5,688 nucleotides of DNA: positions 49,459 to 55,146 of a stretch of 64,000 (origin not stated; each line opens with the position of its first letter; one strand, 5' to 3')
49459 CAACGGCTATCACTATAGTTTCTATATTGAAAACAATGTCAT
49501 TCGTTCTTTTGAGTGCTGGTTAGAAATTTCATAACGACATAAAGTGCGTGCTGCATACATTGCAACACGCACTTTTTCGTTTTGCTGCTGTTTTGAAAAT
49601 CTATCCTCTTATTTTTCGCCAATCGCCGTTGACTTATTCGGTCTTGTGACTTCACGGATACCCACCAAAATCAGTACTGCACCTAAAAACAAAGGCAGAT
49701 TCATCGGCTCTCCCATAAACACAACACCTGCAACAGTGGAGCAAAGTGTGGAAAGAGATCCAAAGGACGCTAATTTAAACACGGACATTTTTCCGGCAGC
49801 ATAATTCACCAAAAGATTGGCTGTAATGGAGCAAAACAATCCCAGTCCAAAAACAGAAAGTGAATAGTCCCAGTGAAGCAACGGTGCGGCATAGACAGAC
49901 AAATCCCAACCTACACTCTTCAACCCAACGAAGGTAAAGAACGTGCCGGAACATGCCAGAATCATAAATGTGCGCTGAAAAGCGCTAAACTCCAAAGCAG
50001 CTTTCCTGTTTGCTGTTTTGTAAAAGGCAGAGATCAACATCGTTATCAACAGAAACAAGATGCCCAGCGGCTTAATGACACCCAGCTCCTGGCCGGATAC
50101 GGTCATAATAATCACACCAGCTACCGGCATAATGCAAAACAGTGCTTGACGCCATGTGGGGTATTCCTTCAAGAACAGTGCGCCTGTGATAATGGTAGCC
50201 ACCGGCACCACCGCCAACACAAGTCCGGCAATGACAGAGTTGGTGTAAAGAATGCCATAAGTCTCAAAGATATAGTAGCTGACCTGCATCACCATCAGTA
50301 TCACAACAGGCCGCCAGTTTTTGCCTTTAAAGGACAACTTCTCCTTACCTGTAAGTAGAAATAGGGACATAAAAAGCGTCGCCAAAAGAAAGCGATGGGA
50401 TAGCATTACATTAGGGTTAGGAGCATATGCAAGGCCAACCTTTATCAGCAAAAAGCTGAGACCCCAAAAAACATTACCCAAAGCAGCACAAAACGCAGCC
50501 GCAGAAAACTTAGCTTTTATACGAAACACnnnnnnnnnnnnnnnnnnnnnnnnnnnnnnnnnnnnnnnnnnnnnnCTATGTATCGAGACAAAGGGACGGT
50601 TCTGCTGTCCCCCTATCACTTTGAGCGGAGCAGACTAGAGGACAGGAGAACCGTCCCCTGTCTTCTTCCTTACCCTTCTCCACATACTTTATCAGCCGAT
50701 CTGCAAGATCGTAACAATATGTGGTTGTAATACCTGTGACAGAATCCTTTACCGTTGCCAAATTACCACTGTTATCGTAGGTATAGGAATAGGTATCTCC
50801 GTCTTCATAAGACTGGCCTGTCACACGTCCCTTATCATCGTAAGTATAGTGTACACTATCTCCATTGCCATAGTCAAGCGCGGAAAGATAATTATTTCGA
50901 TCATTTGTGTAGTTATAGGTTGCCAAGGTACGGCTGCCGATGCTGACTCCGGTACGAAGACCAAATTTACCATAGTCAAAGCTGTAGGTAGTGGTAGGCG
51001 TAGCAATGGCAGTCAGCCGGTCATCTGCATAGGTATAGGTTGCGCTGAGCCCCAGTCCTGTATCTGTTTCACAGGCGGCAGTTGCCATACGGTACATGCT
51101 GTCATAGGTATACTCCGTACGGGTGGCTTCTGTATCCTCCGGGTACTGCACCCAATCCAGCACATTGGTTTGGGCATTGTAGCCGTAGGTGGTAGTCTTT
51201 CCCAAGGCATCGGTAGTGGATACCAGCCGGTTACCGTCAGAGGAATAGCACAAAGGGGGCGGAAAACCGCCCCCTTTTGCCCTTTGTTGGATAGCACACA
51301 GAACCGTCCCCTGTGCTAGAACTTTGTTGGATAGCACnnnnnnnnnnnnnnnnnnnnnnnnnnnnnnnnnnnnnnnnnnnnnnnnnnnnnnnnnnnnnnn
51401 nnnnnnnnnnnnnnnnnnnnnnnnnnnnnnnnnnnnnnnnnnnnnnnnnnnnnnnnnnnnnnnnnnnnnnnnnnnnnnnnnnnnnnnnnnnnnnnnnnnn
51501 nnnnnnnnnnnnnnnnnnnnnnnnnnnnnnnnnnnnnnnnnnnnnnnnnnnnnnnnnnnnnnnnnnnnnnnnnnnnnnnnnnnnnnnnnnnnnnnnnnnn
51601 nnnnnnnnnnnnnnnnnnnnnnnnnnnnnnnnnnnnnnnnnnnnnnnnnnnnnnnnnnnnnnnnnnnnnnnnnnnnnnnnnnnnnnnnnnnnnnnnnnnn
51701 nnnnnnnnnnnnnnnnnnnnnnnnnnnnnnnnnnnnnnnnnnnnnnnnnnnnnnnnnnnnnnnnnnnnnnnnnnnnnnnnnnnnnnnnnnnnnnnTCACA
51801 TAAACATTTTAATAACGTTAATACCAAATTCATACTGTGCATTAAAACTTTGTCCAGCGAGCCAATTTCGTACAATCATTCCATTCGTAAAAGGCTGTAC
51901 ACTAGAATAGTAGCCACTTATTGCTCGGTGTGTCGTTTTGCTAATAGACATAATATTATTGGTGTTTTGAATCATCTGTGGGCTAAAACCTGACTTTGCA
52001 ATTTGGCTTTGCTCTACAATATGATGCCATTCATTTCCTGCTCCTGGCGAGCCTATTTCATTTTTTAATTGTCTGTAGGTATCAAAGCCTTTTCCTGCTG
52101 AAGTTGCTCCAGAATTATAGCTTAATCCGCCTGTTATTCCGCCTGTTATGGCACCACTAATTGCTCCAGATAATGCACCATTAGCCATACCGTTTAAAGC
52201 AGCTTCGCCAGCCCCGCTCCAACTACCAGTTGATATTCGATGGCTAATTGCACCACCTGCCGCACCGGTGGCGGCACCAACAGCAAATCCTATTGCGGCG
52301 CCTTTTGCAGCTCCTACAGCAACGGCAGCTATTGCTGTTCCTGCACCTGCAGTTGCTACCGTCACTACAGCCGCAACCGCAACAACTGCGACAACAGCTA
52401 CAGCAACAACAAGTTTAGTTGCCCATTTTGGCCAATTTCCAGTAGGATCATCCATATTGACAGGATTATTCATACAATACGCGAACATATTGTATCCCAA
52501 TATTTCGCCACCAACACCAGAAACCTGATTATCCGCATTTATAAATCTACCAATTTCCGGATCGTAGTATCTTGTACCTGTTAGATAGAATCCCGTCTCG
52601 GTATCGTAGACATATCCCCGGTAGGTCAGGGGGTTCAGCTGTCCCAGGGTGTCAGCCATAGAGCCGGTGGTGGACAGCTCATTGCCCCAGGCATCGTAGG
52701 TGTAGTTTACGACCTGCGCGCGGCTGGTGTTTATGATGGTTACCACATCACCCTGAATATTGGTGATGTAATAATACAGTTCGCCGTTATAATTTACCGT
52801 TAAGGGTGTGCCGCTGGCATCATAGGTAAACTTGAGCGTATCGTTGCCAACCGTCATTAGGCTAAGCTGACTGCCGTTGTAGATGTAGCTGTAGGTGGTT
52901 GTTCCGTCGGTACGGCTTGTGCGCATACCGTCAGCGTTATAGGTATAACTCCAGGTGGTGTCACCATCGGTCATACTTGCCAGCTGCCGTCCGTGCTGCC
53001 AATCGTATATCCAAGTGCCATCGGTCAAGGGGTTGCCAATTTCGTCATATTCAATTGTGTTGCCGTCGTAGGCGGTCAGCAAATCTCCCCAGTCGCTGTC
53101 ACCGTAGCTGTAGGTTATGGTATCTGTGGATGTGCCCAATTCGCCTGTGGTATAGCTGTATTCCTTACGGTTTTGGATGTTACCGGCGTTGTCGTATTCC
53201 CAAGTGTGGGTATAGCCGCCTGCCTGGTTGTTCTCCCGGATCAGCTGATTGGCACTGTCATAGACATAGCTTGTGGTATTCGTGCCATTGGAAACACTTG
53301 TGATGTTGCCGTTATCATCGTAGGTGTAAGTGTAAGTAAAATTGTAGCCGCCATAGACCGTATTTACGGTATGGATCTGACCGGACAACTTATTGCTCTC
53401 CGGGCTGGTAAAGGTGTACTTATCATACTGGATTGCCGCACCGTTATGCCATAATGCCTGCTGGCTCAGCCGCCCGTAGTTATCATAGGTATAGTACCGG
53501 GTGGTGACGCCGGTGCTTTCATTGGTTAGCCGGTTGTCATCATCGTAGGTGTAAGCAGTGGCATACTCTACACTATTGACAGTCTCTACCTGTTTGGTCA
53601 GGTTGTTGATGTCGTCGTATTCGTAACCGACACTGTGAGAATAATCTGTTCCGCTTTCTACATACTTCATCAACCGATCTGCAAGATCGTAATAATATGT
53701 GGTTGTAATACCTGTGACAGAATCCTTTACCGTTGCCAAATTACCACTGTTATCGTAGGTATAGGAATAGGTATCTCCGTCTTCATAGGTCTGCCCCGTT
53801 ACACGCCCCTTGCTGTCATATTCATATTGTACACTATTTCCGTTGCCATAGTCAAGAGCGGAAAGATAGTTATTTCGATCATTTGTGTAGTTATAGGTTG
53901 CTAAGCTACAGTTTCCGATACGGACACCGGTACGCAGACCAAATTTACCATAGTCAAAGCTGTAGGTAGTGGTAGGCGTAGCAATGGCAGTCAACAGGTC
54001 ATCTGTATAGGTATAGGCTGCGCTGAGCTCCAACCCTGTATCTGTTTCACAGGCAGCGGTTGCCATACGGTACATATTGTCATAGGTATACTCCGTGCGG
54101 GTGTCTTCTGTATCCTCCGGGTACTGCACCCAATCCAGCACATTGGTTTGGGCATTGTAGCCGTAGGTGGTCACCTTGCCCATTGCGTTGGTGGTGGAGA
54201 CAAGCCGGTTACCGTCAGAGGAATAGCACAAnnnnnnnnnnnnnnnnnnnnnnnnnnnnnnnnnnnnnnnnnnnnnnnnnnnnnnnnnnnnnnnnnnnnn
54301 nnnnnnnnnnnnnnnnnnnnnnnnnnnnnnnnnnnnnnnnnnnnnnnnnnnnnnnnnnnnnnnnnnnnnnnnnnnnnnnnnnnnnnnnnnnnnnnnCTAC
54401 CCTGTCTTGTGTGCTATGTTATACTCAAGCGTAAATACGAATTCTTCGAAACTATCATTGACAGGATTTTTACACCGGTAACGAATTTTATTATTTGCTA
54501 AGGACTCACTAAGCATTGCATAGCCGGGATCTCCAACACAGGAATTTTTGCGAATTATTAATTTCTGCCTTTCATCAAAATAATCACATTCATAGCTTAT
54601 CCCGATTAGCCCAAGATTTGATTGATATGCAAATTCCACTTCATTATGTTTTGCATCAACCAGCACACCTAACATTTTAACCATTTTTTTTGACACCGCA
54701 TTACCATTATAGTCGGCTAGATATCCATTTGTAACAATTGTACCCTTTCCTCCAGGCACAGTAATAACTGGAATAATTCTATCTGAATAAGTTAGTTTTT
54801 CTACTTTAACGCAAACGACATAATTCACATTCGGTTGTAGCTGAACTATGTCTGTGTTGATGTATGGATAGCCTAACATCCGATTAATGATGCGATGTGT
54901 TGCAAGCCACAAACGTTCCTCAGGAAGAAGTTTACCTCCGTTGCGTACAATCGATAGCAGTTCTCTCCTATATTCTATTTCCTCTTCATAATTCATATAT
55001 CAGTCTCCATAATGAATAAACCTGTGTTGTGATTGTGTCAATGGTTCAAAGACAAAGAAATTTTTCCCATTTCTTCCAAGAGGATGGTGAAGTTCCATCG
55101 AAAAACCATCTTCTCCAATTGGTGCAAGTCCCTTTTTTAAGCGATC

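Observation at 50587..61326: RHS toxin cassette array delimited by REP-like hairpins with nucleotide-identical breakpoints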

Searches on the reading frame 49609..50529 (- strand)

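Call 11: search_protein_families(library=pfam, proteins=[window:49609-50529:-], max_evalue=0.01)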
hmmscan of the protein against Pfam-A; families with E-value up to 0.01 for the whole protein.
window:49609-50529:- (306 aa): 2 families
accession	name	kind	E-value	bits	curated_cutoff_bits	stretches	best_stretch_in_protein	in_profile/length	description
PF00892.27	EamA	-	1.2e-32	113.5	28.2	2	11-143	3-134/135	EamA-like transporter family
PF25259.1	DUF7860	-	0.00049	20.8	27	1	93-155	10-73/75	Family of unknown function (DUF7860)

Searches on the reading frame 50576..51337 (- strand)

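Call 11: search_protein_families(library=pfam, proteins=[window:50576-51337:-], max_evalue=0.01)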
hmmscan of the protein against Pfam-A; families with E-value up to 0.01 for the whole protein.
window:50576-51337:- (253 aa): 1 family
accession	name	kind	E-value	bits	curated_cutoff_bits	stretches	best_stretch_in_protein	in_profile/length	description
PF05593.20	RHS_repeat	-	5.6e-16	58.9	22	4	166-198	1-33/38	RHS Repeat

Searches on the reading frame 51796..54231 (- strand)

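Call 11: search_protein_families(library=pfam, proteins=[window:51796-54231:-], max_evalue=0.01)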
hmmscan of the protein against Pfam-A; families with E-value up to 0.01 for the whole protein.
window:51796-54231:- (811 aa): 1 family
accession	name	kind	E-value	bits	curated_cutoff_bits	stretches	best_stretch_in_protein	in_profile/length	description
PF05593.20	RHS_repeat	-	9.1e-22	77.4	22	5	138-170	1-33/38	RHS Repeat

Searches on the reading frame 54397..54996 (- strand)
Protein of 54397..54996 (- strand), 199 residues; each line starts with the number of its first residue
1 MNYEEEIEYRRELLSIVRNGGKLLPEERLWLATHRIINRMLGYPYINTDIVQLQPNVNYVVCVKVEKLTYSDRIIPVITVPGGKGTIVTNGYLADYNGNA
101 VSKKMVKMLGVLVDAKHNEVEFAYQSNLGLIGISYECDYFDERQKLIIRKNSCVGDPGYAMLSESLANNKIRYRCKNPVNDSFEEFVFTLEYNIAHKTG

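Call 11: search_protein_families(library=pfam, proteins=[window:54397-54996:-], max_evalue=0.01)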
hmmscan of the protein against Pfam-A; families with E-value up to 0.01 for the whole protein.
window:54397-54996:- (199 aa): 0 families

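Call 37: find_encoding_contigs(protein=window:54397-54996:-, flank=10000, max_places=10)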
Protein window:54397-54996:- (199 aa): no gene with exactly this product is on record in the collection.

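Call 95: find_homologous_proteins(query=window:54397-54996:-, max_evalue=1e-10)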
Query window:54397-54996:- (199 aa): 56 proteins with E <= 1e-10 among 109 candidates. Only proteins of 109 to 349 residues were searched: fused or split forms outside these lengths cannot appear, so this answer is no evidence that the protein stands alone or is whole; lengths 'longer' or 'shorter' looks for them.
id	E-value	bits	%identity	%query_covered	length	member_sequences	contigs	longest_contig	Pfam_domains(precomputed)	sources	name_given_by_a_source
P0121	1.6e-129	447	100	100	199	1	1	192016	-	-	-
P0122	1.4e-86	307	68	98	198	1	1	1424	-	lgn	-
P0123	9.9e-85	301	66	97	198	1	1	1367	-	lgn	-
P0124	1.0e-84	301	67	97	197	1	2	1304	-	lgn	-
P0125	4.4e-83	296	65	96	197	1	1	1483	-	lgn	-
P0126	2.4e-82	293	66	98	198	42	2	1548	-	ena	-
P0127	6.7e-82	292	66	96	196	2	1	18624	-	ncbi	-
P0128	1.2e-80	288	66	96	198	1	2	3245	-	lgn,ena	-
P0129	1.3e-80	288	65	96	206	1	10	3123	-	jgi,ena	-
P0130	7.9e-80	285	62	97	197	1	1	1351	-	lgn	-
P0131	8.4e-78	279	63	96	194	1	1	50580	-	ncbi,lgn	-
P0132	1.2e-76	275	61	98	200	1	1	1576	-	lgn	-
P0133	1.2e-76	275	61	97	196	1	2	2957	-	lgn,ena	-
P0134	1.3e-75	271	62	99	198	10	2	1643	-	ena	-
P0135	6.8e-75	269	60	99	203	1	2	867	-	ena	-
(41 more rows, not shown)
